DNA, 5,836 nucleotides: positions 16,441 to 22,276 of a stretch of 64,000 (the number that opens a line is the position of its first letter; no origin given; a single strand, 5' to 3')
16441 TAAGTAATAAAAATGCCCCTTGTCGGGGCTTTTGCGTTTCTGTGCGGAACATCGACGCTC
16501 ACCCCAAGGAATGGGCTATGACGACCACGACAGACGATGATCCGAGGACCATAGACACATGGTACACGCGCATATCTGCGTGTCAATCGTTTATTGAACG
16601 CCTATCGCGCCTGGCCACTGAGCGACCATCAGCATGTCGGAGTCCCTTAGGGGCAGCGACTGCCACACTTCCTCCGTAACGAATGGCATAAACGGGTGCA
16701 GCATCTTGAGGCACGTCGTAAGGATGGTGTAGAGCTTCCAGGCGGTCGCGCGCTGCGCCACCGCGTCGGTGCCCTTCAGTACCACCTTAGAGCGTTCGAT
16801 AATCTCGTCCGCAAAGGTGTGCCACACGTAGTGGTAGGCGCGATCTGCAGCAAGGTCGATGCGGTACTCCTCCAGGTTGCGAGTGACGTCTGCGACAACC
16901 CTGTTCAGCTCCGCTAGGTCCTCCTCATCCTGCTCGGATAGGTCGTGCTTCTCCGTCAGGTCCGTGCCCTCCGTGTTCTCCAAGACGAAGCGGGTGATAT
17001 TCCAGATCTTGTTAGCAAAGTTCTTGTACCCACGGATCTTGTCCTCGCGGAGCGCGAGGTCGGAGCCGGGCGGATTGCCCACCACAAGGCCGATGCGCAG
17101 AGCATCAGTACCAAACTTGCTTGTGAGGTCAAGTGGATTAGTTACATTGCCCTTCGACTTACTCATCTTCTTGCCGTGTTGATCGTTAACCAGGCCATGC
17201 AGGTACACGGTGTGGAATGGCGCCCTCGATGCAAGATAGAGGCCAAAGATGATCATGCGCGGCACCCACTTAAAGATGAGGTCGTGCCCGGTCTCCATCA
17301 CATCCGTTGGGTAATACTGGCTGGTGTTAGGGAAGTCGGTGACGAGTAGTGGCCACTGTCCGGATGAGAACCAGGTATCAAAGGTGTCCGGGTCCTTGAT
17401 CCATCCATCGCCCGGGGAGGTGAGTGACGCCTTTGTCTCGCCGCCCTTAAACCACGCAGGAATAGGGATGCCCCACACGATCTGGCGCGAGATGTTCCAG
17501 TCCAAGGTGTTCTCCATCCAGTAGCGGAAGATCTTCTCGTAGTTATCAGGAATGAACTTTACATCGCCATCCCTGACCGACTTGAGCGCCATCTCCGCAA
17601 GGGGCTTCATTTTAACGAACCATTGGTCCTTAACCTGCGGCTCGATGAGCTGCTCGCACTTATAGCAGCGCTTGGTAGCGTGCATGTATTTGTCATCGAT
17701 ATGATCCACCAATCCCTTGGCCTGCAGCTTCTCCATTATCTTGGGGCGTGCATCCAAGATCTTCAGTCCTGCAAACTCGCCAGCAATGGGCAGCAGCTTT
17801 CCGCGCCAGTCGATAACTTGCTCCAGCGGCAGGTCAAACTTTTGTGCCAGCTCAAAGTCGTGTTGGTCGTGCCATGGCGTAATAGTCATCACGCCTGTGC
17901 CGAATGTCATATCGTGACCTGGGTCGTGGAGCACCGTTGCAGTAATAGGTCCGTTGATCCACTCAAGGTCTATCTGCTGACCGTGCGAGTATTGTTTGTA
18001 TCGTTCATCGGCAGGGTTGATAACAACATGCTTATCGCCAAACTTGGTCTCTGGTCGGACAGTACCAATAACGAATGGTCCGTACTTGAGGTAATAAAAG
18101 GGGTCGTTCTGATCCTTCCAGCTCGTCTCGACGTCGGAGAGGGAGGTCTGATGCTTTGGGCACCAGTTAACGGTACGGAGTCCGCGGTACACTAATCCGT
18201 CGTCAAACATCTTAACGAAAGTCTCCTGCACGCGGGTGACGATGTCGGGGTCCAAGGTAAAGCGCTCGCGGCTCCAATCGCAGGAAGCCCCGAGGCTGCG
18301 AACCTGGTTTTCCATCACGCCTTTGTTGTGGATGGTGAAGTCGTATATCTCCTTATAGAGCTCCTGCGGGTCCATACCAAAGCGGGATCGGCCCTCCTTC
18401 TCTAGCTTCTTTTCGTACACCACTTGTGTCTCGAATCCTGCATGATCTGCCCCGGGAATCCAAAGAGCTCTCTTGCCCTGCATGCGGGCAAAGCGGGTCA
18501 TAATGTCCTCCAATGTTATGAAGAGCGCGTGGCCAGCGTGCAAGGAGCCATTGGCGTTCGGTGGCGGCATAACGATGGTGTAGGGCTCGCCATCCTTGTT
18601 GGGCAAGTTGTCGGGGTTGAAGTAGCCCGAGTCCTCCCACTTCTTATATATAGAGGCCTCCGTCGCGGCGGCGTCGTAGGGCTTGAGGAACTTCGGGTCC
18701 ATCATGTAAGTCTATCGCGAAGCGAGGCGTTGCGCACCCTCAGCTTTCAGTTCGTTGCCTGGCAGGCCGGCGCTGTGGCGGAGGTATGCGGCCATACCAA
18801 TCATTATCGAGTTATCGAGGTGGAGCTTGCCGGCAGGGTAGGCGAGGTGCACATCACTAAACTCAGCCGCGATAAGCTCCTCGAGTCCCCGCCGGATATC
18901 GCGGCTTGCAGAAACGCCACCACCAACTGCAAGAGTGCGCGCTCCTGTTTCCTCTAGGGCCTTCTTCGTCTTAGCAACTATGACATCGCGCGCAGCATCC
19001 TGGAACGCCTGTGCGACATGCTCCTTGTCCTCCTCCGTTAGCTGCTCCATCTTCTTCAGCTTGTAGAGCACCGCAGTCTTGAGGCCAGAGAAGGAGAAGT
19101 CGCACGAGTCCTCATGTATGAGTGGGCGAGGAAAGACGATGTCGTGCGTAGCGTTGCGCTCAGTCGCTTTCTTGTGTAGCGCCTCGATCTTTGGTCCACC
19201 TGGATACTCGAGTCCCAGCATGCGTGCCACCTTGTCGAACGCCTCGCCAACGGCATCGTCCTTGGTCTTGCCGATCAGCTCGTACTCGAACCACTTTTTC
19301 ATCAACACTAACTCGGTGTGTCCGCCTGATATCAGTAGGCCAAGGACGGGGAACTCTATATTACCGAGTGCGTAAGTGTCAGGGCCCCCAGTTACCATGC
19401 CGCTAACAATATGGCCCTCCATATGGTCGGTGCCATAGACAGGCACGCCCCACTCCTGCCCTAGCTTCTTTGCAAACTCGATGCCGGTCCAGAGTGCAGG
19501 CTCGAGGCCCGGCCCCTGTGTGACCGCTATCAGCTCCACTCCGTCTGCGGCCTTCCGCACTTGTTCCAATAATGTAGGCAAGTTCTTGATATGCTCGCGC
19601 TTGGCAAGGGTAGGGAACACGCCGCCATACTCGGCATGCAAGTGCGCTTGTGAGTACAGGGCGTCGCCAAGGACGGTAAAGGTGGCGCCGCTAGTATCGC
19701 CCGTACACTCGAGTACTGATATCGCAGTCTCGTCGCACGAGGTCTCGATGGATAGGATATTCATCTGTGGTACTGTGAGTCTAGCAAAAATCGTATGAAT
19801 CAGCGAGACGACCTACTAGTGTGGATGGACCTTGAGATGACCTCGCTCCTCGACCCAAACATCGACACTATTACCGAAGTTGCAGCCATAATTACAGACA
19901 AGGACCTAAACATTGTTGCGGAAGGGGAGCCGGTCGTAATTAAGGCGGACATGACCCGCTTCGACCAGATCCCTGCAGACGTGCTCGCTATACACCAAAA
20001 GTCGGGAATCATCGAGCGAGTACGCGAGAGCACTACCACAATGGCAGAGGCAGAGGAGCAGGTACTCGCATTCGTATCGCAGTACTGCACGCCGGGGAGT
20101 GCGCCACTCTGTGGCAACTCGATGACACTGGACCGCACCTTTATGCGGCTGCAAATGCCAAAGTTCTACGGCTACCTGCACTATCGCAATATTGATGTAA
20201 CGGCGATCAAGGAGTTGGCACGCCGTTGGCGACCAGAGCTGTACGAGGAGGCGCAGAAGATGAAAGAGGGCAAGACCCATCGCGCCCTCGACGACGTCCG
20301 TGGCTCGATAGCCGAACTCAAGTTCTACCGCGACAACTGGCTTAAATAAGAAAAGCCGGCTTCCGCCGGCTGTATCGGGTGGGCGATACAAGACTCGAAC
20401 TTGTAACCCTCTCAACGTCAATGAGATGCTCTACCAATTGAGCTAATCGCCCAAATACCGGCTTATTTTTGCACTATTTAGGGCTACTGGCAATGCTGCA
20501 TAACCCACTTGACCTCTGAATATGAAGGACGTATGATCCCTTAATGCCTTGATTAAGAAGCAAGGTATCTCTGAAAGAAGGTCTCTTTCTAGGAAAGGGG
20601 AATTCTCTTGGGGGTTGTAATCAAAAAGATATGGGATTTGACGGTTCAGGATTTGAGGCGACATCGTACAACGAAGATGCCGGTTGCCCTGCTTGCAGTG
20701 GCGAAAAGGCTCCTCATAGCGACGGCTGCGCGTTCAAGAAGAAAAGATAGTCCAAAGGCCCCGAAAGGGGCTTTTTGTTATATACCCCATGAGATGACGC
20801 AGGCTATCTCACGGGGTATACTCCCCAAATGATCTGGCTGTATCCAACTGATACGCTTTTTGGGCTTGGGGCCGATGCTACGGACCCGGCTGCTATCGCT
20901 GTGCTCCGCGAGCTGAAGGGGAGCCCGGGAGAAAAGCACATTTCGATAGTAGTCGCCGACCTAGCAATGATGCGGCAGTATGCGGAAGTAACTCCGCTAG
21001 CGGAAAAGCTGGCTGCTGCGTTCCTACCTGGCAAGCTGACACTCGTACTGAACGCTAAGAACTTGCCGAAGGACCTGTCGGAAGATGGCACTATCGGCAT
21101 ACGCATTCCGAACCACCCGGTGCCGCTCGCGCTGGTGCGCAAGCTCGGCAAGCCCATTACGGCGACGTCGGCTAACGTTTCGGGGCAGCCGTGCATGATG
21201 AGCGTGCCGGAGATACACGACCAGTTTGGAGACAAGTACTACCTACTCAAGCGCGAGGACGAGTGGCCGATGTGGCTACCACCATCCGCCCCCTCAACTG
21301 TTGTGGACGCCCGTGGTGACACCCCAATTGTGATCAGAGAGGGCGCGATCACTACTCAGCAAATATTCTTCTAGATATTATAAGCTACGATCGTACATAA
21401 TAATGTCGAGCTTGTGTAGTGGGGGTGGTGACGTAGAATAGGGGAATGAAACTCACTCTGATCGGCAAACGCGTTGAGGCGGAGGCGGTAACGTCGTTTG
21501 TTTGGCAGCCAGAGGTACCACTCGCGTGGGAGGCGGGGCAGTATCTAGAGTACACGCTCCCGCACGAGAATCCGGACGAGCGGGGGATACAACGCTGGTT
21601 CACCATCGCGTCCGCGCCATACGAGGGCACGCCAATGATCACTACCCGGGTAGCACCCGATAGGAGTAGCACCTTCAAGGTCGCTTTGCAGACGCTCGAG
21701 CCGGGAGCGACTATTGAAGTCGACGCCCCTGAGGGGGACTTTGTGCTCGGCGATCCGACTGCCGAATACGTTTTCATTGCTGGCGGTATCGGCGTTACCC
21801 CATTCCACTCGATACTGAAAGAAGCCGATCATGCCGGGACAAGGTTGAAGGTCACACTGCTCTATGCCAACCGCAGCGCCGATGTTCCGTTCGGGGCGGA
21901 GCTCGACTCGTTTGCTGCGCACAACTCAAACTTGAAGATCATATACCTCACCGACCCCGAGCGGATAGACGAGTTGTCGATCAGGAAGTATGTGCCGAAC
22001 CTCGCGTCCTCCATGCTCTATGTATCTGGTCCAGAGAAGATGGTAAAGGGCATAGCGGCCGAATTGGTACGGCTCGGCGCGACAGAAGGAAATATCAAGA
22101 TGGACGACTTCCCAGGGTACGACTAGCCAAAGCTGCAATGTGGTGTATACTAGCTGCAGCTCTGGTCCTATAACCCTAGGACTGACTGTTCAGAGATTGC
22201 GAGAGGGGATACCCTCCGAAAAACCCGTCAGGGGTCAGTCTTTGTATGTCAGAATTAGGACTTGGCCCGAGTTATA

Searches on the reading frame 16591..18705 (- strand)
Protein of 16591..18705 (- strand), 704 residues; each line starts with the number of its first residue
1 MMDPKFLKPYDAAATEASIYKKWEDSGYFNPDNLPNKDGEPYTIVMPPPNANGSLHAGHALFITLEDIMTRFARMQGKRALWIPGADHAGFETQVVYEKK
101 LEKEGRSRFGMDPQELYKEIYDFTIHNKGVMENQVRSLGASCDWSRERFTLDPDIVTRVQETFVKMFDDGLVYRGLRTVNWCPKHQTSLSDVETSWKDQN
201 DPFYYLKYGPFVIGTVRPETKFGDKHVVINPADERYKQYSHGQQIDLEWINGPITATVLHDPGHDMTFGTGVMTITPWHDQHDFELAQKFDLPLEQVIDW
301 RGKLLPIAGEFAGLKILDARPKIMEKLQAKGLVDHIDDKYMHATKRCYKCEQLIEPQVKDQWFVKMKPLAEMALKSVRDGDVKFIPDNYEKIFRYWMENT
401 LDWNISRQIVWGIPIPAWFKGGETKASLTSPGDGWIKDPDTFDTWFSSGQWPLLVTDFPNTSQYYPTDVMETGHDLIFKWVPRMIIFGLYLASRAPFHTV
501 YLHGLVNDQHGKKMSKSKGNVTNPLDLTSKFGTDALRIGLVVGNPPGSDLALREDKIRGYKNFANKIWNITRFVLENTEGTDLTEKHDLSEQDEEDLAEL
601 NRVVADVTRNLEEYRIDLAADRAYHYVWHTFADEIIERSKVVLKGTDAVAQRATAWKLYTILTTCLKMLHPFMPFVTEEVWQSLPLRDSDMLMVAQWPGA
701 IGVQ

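Call 10: search_protein_families(library=pfam, proteins=[window:16591-18705:-], max_evalue=0.001)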
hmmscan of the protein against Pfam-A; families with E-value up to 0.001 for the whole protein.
window:16591-18705:- (704 aa): 4 families
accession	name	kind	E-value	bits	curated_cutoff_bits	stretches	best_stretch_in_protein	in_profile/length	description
PF00133.28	tRNA-synt_1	-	6.2e-118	394.6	22.7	2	19-421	2-249/414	tRNA synthetases class I (I, L, M and V)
PF08264.19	Anticodon_1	-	2.8e-26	92.6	25.1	1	597-698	5-105/148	Anticodon-binding domain of tRNA ligase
PF09334.17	tRNA-synt_1g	-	2.7e-21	76.2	20.1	3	45-192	4-133/391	tRNA synthetases class I (M)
PF13603.12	tRNA-synt_1_2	-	1.4e-05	25.1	25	1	266-301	108-143/185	Leucyl-tRNA synthetase, editing domain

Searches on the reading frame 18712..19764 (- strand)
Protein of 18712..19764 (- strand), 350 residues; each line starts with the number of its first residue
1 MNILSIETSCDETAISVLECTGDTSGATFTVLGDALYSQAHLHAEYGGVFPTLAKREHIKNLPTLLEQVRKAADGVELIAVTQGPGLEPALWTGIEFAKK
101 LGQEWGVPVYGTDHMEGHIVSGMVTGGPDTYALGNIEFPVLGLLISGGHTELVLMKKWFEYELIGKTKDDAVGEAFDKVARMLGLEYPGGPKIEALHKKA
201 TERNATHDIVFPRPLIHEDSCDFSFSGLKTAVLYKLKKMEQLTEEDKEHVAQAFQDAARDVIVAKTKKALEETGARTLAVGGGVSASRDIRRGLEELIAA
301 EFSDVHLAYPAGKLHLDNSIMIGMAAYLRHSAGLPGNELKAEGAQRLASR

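Call 10: search_protein_families(library=pfam, proteins=[window:18712-19764:-], max_evalue=0.001)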
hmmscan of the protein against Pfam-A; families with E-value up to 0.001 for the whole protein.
window:18712-19764:- (350 aa): 1 family
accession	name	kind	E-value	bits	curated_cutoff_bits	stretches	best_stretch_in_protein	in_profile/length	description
PF00814.31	TsaD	-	1.4e-71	241.8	24.8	1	31-323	2-263/264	tRNA N6-adenosine threonylcarbamoyltransferase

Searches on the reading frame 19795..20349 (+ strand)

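Call 52: search_protein_families(library=pfam, proteins=[window:19795-20349:+], max_evalue=0.001)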
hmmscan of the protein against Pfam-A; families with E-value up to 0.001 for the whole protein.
window:19795-20349:+ (184 aa): 2 families
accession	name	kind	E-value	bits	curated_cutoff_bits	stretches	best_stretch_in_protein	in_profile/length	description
PF00929.31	RNase_T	-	1.2e-28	101.2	24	1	9-174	1-163/164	Exonuclease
PF16473.11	Rv2179c-like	-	4.3e-05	23.7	27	1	77-171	74-169/177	3'-5' exoribonuclease Rv2179c-like domain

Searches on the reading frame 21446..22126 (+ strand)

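Call 52: search_protein_families(library=pfam, proteins=[window:21446-22126:+], max_evalue=0.001)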
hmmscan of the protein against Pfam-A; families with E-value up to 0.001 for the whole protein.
window:21446-22126:+ (226 aa): 1 family
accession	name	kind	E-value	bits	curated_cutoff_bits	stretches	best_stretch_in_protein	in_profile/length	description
PF00175.26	NAD_binding_1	-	1e-09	39.4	22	1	110-203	1-107/109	Oxidoreductase NAD-binding domain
